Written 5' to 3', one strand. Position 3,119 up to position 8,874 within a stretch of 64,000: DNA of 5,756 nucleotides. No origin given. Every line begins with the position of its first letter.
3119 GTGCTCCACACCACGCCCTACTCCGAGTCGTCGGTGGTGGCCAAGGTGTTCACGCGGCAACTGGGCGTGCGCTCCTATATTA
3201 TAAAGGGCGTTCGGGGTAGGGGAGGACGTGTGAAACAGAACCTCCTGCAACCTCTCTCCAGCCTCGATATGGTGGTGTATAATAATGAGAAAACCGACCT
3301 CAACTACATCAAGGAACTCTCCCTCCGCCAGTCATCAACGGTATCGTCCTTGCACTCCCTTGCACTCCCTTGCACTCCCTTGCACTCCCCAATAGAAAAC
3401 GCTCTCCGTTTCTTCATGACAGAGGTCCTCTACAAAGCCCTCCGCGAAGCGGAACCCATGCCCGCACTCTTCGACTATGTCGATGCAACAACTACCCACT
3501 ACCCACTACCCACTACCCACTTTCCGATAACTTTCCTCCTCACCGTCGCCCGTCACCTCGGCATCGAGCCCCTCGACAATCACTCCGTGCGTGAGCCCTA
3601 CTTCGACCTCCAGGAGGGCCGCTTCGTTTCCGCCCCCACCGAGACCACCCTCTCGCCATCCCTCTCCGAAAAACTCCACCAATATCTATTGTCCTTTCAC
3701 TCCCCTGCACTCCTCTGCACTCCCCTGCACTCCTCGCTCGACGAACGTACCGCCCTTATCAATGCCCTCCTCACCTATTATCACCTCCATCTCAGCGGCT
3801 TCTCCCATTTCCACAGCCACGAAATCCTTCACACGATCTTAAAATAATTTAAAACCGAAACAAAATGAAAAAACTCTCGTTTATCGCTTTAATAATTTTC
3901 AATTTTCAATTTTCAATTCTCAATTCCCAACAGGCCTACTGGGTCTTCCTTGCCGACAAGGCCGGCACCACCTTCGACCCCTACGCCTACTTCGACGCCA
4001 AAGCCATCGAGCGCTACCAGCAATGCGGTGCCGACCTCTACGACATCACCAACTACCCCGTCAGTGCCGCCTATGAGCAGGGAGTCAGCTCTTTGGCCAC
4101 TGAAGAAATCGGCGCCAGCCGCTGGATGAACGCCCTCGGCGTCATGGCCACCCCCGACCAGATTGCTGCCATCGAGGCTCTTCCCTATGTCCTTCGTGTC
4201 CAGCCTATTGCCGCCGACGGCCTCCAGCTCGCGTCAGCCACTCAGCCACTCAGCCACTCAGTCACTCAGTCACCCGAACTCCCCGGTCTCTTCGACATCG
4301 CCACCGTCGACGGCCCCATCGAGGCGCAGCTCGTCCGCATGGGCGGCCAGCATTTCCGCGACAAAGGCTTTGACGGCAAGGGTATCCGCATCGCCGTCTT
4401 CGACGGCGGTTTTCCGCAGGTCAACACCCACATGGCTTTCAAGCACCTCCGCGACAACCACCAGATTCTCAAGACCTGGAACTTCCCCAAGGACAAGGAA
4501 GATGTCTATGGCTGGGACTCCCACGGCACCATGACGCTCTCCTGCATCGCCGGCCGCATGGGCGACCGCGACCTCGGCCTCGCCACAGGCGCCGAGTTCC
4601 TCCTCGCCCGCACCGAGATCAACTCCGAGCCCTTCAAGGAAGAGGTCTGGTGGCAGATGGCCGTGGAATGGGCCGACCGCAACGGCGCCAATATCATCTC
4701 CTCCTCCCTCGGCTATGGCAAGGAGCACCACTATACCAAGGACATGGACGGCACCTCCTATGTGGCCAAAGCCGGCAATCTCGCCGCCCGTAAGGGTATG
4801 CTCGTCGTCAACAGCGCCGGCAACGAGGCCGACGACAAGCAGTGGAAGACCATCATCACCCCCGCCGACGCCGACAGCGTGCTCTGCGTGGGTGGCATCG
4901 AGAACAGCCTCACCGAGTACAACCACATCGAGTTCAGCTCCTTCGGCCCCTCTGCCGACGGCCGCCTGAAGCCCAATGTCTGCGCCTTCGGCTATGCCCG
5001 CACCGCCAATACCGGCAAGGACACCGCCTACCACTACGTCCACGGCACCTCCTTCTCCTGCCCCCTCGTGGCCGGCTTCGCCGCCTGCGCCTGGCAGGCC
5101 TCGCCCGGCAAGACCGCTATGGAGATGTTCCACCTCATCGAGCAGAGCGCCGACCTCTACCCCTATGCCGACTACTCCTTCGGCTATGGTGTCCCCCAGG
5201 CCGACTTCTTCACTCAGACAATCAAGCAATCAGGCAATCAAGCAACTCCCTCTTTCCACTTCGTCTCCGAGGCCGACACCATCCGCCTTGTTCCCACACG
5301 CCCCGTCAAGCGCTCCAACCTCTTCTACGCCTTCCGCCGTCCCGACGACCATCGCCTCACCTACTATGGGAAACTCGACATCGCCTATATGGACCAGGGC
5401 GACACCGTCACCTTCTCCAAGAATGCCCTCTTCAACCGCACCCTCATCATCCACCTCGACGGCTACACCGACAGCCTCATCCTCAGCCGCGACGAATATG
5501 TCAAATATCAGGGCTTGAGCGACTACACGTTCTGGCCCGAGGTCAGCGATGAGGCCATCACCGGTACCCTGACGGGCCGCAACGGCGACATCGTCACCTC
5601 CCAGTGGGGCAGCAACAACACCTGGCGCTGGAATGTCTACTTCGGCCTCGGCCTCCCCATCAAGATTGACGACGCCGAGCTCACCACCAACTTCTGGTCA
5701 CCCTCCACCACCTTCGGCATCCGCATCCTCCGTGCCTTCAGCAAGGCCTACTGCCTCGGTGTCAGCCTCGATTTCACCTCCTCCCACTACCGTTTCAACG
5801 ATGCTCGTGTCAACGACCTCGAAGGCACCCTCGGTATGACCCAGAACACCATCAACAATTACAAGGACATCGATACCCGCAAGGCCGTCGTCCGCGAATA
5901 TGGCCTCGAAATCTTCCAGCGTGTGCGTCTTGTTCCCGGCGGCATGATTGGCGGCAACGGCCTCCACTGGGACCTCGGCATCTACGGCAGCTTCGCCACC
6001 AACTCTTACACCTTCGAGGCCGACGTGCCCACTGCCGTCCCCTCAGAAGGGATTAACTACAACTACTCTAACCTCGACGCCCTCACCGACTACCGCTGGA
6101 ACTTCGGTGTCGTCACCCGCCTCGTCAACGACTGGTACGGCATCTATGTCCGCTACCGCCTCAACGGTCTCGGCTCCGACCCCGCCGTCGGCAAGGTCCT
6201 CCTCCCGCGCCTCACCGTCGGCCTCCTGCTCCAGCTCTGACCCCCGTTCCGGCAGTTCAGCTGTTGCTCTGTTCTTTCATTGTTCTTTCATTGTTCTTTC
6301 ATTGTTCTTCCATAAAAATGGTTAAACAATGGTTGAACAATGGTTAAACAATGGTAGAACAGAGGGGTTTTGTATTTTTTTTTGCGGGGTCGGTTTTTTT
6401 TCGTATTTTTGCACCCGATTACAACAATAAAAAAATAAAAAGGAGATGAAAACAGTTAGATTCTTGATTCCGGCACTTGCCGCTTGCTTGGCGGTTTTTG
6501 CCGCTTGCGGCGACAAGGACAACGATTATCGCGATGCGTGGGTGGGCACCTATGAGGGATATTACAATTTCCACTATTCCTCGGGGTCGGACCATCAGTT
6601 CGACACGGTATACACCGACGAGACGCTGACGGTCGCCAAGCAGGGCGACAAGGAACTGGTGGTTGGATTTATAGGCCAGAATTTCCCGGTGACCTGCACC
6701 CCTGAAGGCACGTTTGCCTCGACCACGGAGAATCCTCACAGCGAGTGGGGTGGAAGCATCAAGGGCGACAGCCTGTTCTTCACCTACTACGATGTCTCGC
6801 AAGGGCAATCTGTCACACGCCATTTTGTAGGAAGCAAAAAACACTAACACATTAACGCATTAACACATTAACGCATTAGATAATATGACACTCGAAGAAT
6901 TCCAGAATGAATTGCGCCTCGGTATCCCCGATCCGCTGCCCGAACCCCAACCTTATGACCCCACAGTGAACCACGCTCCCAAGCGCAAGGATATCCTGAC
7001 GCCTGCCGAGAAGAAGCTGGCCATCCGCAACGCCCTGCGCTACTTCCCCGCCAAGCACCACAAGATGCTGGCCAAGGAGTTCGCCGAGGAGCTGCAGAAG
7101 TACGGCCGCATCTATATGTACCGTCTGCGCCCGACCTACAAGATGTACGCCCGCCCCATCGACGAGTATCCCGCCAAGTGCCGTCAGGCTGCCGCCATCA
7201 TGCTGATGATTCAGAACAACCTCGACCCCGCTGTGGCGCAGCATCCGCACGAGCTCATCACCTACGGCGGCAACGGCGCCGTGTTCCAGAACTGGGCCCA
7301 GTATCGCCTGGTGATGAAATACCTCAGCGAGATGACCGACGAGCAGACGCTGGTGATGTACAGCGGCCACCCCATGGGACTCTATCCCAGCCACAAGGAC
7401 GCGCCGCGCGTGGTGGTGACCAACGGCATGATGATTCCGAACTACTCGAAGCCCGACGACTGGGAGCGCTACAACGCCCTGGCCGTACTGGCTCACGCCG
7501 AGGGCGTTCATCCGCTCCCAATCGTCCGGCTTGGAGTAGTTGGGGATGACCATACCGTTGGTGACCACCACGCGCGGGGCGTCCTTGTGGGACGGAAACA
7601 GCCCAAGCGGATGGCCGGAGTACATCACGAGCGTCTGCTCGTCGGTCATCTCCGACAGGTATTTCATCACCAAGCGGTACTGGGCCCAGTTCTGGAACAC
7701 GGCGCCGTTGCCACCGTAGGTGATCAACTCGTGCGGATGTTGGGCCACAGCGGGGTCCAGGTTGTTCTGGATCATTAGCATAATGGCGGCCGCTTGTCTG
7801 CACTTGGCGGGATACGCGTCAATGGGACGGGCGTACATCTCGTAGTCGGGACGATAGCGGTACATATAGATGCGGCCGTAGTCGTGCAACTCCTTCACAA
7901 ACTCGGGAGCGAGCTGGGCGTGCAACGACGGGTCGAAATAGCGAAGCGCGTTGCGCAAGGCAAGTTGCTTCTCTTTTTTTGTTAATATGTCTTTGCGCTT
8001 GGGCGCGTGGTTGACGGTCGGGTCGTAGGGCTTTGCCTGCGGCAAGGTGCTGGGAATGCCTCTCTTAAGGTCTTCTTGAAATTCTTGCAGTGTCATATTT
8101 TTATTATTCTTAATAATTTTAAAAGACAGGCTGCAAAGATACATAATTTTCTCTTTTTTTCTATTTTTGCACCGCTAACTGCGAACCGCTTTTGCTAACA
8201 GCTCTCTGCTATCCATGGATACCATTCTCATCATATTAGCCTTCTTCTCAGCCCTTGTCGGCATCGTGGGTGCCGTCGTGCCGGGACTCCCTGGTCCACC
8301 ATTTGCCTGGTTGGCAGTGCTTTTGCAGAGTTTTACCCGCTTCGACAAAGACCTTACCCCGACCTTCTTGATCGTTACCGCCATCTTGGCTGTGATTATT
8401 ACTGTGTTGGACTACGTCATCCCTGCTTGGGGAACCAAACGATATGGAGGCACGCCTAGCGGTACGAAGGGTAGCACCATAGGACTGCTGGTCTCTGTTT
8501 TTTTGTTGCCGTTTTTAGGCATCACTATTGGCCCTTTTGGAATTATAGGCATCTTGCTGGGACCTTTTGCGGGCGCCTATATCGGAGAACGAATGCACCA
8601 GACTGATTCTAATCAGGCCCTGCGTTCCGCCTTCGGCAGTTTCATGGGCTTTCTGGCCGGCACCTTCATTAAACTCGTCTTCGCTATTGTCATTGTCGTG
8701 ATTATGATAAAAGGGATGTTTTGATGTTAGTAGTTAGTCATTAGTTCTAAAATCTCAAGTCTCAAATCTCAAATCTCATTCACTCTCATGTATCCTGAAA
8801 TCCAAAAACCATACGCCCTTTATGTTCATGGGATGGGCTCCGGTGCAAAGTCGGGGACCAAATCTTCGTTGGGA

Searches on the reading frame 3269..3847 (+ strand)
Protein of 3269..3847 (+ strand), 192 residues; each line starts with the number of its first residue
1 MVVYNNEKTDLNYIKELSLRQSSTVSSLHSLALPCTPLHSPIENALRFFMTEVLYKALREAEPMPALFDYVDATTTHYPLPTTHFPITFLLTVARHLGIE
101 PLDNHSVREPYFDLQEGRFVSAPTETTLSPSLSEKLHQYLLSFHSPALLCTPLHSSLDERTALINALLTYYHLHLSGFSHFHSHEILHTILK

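Call 45: search_protein_families(library=pfam, proteins=[window:3269-3847:+], max_evalue=0.001)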
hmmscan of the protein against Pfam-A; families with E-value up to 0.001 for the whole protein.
window:3269-3847:+ (192 aa): 1 family
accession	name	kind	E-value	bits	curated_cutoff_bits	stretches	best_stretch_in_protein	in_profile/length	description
PF02565.21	RecO_C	-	0.00013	22.1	22.1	1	44-107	7-72/157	Recombination protein O C terminal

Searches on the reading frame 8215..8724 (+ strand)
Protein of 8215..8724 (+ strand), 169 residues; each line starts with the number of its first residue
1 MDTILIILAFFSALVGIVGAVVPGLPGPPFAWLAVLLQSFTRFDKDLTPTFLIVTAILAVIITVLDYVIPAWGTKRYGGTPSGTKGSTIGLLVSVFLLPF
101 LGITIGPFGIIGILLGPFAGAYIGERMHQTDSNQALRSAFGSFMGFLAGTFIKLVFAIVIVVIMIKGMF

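Call 45: search_protein_families(library=pfam, proteins=[window:8215-8724:+], max_evalue=0.001)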
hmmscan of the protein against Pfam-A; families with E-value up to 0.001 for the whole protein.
window:8215-8724:+ (169 aa): 2 families
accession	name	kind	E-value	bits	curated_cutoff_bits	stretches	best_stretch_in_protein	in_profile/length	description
PF04306.18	DUF456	-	2.8e-36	125.3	29.4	1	21-165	1-136/139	Protein of unknown function (DUF456)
PF04304.18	DUF454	-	0.00092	19.7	35.1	1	3-39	2-40/115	Protein of unknown function (DUF454)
